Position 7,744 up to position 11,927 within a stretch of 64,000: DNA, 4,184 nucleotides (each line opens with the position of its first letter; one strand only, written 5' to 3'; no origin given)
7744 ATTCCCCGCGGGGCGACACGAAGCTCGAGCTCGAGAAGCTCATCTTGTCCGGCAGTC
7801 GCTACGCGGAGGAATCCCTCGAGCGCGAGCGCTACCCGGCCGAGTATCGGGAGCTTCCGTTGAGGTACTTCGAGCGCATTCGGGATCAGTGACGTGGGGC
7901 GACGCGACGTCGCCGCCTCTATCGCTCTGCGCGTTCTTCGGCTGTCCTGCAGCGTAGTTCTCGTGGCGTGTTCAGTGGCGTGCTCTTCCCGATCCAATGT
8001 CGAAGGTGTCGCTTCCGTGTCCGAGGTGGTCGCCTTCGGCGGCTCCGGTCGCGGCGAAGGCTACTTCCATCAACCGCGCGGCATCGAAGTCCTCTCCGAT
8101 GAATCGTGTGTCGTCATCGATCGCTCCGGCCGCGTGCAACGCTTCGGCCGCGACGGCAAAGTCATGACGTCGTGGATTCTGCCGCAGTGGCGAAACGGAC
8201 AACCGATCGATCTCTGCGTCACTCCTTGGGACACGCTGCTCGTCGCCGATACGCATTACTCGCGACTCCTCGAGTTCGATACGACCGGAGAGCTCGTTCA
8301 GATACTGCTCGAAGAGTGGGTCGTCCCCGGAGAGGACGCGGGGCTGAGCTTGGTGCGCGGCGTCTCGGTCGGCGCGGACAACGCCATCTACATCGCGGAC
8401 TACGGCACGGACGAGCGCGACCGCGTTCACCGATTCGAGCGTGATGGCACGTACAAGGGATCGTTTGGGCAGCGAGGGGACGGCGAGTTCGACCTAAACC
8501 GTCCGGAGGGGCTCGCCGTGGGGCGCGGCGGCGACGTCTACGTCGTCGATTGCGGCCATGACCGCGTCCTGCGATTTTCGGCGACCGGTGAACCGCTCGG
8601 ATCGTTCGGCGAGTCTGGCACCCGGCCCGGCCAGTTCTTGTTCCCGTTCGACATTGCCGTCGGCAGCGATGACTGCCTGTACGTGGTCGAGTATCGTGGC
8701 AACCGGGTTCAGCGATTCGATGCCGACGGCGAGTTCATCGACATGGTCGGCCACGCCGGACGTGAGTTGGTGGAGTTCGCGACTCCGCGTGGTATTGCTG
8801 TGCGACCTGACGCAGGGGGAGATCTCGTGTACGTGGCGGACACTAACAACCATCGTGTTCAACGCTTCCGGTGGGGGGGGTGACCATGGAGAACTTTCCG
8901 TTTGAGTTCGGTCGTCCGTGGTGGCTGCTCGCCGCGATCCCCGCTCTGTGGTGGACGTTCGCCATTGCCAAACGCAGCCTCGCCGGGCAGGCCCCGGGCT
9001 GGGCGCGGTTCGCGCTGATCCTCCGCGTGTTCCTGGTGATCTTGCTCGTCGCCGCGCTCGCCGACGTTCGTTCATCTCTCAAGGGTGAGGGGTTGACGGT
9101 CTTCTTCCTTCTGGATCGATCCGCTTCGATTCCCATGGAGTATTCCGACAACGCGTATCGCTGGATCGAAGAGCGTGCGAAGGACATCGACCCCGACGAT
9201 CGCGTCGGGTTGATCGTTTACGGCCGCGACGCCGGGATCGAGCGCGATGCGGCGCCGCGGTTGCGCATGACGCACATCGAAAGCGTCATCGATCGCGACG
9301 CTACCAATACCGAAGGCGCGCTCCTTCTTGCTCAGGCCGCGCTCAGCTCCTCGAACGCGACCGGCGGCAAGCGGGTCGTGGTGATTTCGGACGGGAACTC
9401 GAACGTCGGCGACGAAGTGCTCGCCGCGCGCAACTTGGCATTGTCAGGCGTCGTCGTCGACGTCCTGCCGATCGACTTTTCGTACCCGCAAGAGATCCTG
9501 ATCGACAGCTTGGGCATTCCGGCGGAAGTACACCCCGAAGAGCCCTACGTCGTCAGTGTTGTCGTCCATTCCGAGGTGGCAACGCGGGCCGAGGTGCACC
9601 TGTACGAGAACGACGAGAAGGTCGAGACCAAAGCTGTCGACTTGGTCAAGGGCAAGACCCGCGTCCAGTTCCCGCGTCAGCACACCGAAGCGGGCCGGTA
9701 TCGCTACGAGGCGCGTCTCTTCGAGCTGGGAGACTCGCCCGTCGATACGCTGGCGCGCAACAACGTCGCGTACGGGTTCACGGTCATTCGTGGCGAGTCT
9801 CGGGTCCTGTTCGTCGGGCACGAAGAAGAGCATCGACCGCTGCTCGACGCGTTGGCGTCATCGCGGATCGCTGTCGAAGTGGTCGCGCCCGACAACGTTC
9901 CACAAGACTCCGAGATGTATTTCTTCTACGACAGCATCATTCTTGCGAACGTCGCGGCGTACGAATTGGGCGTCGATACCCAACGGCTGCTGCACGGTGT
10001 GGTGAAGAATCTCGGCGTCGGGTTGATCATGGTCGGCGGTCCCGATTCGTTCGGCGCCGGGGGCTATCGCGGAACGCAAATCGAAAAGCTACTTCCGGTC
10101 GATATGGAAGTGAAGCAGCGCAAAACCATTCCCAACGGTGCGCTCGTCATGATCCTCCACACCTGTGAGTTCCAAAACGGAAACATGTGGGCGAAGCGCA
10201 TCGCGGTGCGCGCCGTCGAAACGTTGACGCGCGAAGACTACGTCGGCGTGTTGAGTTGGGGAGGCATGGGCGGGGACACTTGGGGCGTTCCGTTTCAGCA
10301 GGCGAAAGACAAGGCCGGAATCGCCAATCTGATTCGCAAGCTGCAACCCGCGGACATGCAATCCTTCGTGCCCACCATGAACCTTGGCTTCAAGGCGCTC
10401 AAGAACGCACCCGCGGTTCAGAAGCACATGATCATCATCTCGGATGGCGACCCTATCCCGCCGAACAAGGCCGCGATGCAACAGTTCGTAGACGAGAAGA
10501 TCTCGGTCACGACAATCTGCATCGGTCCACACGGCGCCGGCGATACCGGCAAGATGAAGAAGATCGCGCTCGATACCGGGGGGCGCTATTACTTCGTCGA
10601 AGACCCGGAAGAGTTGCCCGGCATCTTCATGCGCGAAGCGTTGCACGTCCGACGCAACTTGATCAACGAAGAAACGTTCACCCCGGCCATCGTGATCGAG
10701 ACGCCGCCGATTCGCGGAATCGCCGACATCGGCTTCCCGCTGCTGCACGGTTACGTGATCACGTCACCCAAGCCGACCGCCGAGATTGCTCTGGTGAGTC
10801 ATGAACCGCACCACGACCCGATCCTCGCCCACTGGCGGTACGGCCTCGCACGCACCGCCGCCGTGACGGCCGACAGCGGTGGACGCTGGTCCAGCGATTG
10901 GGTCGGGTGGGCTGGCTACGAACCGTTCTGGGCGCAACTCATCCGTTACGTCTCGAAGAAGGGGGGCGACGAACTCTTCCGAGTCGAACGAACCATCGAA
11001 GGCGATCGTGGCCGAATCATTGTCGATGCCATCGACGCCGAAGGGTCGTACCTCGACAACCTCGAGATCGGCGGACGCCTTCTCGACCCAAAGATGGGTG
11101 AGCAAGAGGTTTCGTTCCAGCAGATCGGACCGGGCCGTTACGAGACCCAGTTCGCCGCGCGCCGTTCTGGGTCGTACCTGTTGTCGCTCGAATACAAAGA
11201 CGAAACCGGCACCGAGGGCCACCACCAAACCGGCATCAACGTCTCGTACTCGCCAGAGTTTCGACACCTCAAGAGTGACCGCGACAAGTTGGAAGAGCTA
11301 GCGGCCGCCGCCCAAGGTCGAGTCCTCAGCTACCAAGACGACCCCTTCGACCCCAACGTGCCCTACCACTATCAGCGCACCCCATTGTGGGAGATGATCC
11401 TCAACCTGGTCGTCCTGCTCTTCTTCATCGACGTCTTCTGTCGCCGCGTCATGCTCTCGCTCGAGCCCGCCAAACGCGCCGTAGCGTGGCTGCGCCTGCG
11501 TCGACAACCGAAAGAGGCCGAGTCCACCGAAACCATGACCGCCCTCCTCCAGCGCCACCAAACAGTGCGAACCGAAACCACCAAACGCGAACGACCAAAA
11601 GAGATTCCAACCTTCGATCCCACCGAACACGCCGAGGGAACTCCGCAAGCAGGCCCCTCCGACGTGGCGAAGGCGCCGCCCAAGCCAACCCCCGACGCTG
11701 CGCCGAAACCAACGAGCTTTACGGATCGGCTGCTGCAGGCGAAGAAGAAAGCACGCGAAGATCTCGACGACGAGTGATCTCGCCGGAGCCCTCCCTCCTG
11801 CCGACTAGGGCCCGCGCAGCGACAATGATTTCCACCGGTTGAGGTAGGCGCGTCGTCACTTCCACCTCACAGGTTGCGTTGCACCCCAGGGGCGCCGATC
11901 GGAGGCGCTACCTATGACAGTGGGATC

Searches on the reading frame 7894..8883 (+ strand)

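Call 70: search_protein_families(library=pfam, proteins=[window:7894-8883:+], max_evalue=0.001)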
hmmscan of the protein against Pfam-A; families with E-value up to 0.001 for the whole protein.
window:7894-8883:+ (329 aa): 6 families
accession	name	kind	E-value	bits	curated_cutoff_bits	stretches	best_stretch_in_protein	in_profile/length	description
PF01436.27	NHL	-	1.3e-22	79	20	2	201-228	1-28/28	NHL repeat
PF08450.18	SGL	-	9.1e-09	35.7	26.3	0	254-285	189-220/246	SMP-30/Gluconolactonase/LRE-like region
PF24684.1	Vgb_lyase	-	3.3e-07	29.8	50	1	80-306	77-275/290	Virginiamycin B lyase family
PF25021.1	TEN_NHL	-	8.6e-07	28.7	27.1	0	247-326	29-100/357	Teneurin NHL domain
PF17170.10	DUF5128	-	5.8e-06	26.2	22.9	0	214-283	55-126/321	6-bladed beta-propeller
PF13449.12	Phytase-like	-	0.00015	22.2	27.6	0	204-238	70-104/284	Esterase-like activity of phytase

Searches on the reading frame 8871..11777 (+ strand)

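Call 70: search_protein_families(library=pfam, proteins=[window:8871-11777:+], max_evalue=0.001)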
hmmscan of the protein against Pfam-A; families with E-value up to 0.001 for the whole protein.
window:8871-11777:+ (968 aa): 4 families
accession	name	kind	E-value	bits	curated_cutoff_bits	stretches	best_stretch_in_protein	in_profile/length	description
PF00092.34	VWA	-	1e-14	55.6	23.8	2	77-208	2-146/174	von Willebrand factor type A domain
PF13519.12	VWA_2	-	9.1e-13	49.2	27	1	77-175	1-106/107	von Willebrand factor type A domain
PF07090.17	GATase1_like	-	2.4e-12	47.4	27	2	604-694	155-245/247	Putative glutamine amidotransferase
PF06707.17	DUF1194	-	2.4e-05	24.1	27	0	141-203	91-156/206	Protein of unknown function (DUF1194)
